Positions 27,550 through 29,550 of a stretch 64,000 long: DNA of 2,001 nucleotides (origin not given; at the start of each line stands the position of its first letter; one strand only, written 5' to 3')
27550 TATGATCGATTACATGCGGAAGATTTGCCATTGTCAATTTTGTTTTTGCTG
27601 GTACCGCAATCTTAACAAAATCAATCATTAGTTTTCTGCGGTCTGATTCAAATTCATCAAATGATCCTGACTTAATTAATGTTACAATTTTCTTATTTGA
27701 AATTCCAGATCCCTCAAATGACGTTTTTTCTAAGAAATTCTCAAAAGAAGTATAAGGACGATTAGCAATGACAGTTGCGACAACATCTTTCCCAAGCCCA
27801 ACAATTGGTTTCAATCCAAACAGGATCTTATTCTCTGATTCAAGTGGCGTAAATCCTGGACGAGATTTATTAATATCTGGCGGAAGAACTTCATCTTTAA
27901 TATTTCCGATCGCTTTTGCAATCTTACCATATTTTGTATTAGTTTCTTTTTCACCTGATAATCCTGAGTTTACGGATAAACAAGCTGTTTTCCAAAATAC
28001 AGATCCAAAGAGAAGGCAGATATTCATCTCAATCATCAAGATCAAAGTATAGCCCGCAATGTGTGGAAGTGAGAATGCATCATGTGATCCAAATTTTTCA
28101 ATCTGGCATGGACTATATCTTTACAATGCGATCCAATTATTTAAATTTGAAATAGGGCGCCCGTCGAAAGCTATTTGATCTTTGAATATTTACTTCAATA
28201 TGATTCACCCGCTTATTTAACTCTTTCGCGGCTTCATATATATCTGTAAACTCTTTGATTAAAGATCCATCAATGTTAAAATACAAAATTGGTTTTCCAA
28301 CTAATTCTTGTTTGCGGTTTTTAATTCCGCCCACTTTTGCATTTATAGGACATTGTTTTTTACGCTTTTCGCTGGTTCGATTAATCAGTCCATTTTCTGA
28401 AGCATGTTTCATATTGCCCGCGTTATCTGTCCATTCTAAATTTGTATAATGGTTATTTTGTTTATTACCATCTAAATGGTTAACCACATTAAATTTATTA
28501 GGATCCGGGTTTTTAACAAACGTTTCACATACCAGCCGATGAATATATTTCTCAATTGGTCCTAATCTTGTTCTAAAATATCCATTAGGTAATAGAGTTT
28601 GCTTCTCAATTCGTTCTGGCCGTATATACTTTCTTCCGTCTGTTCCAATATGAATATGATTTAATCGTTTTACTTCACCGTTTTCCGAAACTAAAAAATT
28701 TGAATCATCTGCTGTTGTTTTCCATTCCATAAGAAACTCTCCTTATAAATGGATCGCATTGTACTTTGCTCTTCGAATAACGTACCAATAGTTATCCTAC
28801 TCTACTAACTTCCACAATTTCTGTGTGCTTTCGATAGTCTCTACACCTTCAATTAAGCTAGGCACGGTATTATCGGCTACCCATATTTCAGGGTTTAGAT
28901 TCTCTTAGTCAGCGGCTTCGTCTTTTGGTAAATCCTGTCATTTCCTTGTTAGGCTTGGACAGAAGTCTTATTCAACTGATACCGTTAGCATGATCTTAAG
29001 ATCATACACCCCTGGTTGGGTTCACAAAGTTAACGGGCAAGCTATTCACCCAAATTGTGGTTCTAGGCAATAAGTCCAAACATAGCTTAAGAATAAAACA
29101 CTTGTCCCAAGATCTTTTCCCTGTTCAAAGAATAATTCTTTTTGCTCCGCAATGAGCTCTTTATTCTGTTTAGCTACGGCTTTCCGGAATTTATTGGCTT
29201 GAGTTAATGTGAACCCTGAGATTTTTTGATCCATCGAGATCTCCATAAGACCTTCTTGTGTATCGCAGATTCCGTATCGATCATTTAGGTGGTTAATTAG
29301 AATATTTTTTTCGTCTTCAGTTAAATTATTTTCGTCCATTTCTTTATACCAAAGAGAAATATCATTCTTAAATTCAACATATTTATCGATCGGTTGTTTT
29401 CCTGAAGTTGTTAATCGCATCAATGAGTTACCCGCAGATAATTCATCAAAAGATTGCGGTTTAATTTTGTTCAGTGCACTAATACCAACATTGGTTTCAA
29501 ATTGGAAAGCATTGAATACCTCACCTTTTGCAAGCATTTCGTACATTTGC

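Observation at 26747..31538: DnaE-type (Pol III alpha) replicative polymerase interrupted by a group I intron with an HNH endonuclease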

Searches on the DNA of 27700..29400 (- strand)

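Call 3: search_rna_families(source=window, start=27700, end=29400, threshold=evalue, max_evalue=10, show_alignments=4)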
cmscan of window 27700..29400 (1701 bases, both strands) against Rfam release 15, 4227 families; matches with E-value up to 10: 8.
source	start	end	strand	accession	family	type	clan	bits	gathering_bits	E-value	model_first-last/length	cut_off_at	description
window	27808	27839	-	RF01320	CRISPR-DR7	Gene; CRISPR;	CL00015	25.7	37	0.028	1-37/37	no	CRISPR RNA direct repeat element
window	28089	28257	-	RF00028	Intron_gpI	Intron;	-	24.3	50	0.0013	1-253/253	no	Group I catalytic intron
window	27719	27845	-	RF02179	ST7-AS1_1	Gene; lncRNA;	-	24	45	2.5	1-117/117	no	ST7 antisense RNA 1 conserved region 1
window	28132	28205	+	RF02307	TtnuCD33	Gene; snRNA; snoRNA; CD-box;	-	23.1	80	2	1-74/74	no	Tetrahymena snoRNA TtnuCD33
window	28168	28234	-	RF01611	ceN108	Gene; snRNA; snoRNA; CD-box;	-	18.1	50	1.4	1-70/70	no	Caenorhabditis snoRNA ceN108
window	28295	28347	-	RF04266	mir-9412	Gene; miRNA;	-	17.1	70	6.6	1-64/64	no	mir-9412 microRNA precursor family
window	27957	28037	-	RF00609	SNORD100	Gene; snRNA; snoRNA; CD-box;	CL00073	16.2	58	6.4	1-81/81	no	Small nucleolar RNA SNORD100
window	27963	28029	-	RF02823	LPR69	Gene; sRNA;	-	14.7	40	6.8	1-82/82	no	Legionella RNA 69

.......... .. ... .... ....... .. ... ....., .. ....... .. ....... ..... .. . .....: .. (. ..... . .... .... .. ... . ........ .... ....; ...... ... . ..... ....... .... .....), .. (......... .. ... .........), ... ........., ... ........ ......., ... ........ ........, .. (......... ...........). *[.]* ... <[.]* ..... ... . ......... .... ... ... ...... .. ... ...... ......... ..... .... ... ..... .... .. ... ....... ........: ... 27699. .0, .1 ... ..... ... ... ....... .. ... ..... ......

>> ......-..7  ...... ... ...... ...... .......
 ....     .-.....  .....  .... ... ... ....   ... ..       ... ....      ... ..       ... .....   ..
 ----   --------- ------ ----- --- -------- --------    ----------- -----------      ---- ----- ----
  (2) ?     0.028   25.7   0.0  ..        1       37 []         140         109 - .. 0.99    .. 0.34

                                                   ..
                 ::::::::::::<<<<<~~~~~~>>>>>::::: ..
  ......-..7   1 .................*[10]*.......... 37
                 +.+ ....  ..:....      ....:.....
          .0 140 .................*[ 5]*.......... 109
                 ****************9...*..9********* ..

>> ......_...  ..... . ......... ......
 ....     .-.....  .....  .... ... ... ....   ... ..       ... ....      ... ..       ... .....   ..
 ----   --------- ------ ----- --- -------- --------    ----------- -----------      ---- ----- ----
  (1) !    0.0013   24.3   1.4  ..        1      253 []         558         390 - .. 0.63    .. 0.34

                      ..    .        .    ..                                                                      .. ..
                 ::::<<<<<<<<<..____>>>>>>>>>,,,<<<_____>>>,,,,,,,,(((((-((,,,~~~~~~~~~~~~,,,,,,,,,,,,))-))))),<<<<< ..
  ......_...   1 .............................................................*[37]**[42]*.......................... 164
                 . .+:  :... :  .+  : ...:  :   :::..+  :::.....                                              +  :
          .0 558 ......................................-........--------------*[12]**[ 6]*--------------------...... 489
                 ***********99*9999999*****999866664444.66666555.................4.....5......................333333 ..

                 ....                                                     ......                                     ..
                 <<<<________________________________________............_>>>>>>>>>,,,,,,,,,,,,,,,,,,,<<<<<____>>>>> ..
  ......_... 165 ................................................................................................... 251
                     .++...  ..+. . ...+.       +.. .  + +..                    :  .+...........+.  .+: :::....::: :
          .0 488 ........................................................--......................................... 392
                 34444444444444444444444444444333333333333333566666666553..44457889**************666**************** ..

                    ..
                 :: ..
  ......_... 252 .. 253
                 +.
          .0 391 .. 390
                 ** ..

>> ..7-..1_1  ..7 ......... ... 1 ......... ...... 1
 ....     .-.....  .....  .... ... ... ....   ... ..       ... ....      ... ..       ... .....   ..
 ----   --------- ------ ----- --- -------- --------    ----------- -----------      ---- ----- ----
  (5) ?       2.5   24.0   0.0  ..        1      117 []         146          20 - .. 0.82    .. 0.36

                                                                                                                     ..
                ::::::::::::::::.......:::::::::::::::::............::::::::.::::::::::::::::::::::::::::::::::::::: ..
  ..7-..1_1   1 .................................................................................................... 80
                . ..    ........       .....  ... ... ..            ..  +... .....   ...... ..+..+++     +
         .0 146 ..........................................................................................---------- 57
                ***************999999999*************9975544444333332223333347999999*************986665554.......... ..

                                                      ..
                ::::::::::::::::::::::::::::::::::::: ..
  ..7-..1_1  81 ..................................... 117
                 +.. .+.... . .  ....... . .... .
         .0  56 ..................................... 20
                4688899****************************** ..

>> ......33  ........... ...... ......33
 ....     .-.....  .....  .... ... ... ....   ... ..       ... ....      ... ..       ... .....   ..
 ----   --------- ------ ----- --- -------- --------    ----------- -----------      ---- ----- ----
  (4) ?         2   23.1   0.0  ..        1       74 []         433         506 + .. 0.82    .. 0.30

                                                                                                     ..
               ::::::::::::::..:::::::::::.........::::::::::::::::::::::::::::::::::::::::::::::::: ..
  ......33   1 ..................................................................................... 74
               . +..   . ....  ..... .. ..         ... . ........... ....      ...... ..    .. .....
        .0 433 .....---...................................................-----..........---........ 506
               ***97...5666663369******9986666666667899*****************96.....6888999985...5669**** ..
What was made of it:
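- On Group I intron: The AAGAUAUAGUC element is present (call 3).
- Tried and rejected: The E-value mode gave only a partial 24-bit match (call 3).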

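Call 51: search_dna_similar(query=window:28751-29047:-, collection=phages, mode=distant, max_rows=40, max_evalue=0.001)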
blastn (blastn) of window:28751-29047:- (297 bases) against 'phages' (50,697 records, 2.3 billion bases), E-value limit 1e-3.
Records with a match: 83; places in all: 86; records where one place covers at least 80% of the query: 0.
Best place of each record, by identity: 90-95% 1; 80-90% 59; 60-80% 23.
By first word of the organism name: Flavobacterium 22; Bacillus 16; Staphylococcus 9; Vibrio 9; Escherichia 6; Enterocloster 5; Clostridium 4; Lactobacillus 4; Enterococcus 2; Mammaliicoccus 2; and 3 more.
By host as written in the record: Flavobacterium psychrophilum 950106-1/1 8; Bacillus subtilis 5; Clostridium_AP sp000509125 DA266 4; Bacillus subtilis BEST7003 4; Vibrio cholerae 4; Enterocloster bolteae DA473 3; Mammaliicoccus sciuri C6854 3; Flavobacterium psychrophilum strain FPS-D10 3; and 29 more.
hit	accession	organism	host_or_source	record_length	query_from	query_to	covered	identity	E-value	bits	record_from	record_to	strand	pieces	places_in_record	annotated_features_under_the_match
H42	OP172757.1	Enterocloster phage CB473P3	Enterocloster bolteae DA473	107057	20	196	60%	75.8%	9e-27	125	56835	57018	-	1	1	hypothetical protein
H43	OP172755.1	Enterocloster phage CB473P1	Enterocloster bolteae DA473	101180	20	193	59%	74.3%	5e-23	113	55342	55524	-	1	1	hypothetical protein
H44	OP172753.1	Enterocloster phage CB457P1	Enterocloster bolteae DA457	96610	20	193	59%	73.8%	7e-22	109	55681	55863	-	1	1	hypothetical protein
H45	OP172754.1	Enterocloster phage CB457P2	Enterocloster bolteae DA457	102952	20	193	59%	73.2%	3e-20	104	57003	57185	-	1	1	hypothetical protein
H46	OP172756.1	Enterocloster phage CB473P2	Enterocloster bolteae DA473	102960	20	193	59%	73.2%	3e-20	104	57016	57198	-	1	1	hypothetical protein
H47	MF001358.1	Enterococcus phage EF1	Enterococcus faecalis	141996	37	197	54%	75.4%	5e-17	93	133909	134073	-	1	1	none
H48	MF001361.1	Enterococcus phage EF5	Enterococcus faecalis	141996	37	197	54%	75.4%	5e-17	93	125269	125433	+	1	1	none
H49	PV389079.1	Mammaliicoccus phage phi116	Mammaliicoccus sciuri Dog116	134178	58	193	46%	76.1%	2e-16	92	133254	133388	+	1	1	none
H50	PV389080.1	Mammaliicoccus phage phi127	Mammaliicoccus sciuri Dog127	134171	58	193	46%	76.1%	2e-16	92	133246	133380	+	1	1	none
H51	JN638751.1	Bacillus phage G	Bacillus megaterium str. ATCC 43725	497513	59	194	46%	75.4%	2e-15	88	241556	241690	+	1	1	none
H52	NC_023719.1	Bacillus phage G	Bacillus megaterium str. ATCC 43725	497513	59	194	46%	75.4%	2e-15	88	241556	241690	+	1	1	none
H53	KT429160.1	Staphylococcus phage SPbeta-like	Staphylococcus epidermidis 36-1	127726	58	193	46%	74.6%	8e-15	86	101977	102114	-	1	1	none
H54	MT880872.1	Staphylococcus phage PhiSepi-HH3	Staphylococcus epidermidis HD21-2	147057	58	193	46%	74.6%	8e-15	86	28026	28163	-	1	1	none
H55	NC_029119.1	Staphylococcus phage SPbeta-like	Staphylococcus epidermidis 36-1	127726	58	193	46%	74.6%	8e-15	86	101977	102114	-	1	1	none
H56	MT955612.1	Staphylococcus phage SPbeta-like 2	Staphylococcus haemolyticus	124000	58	193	46%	74.6%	8e-15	86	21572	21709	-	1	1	none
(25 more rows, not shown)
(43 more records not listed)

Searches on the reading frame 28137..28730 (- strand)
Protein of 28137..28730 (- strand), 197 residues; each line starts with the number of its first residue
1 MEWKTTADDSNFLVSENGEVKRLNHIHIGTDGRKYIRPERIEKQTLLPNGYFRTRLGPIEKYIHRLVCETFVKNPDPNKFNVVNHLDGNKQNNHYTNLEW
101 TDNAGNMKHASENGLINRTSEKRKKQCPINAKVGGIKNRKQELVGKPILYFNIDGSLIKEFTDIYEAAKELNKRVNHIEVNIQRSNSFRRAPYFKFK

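Call 6: search_protein_families(library=pfam, proteins=[window:28137-28730:-], max_evalue=0.01)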
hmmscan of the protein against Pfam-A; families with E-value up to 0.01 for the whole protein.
window:28137-28730:- (197 aa): 2 families
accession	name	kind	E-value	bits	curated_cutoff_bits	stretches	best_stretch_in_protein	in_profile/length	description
PF13392.12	HNH_3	-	2.3e-05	24.4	24.8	1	61-107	1-45/46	HNH endonuclease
PF07463.16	NUMOD4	-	0.00032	21.3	23.4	1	1-56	1-48/49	NUMOD4 motif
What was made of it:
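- On HNH homing endonuclease, I-HmuI type: Pfam HNH_3 scores 24.4 bits, against a cut-off of 24.8 (call 6).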

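Call 33: search_solved_structures(query=window:28137-28730:-, max_evalue=1, show_alignments=2)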
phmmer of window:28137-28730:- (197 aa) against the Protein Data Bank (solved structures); distinct sequences matched with E-value up to 1: 1.
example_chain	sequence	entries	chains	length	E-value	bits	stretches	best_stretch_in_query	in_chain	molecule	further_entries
1u3e_M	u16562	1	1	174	5.8e-06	29.6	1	25-122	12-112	HNH homing endonuclease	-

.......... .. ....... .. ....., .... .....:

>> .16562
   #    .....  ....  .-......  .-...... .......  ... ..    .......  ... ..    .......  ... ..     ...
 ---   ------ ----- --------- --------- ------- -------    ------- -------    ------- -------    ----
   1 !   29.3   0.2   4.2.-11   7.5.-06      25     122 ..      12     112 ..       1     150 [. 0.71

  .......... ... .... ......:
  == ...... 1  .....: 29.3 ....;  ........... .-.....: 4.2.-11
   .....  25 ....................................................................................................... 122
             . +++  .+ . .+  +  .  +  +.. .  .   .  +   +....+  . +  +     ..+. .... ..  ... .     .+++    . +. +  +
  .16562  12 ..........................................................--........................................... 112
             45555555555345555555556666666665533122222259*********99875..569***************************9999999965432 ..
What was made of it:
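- On HNH homing endonuclease, I-HmuI type: phmmer against I-HmuI (1U3E) gives E 5.8e-6, aligning HRLV...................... with HRLV...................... (call 33).
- The residue aligned with I-HmuI's DH motif is NH here (call 33).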

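Call 70: search_protein_families(library=phrogs, proteins=[window:28137-28730:-], max_evalue=0.00001)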
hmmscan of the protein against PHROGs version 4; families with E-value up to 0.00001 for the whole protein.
window:28137-28730:- (197 aa): 5 families
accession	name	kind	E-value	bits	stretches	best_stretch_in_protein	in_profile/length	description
phrog_59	-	DNA, RNA and nucleotide metabolism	9.9e-32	111.8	1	1-184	138-268/423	HNH endonuclease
phrog_959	-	DNA, RNA and nucleotide metabolism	9.2e-24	84.8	1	2-126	7-122/138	HNH endonuclease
phrog_1492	-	DNA, RNA and nucleotide metabolism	5e-17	63.1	1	11-128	56-174/414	HNH endonuclease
phrog_37683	-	unknown function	7.2e-10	39.4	1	52-111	152-209/279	-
phrog_99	-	DNA, RNA and nucleotide metabolism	1.1e-08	36.2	1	45-174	144-255/383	HNH endonuclease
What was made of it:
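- Checked: The ORF 28137-28730 between them matches HNH_3 plus NUMOD4 (call 6), PHROG HNH endonuclease families (E 1e-31; call 70) and I-HmuI, PDB 1U3E (E 5.8e-6; call 33).
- The ORF matches I-HmuI, HNH_3, NUMOD4 and PHROG HNH families (calls 6, 33, 70) and has an AAGGAG ribosome-binding site.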
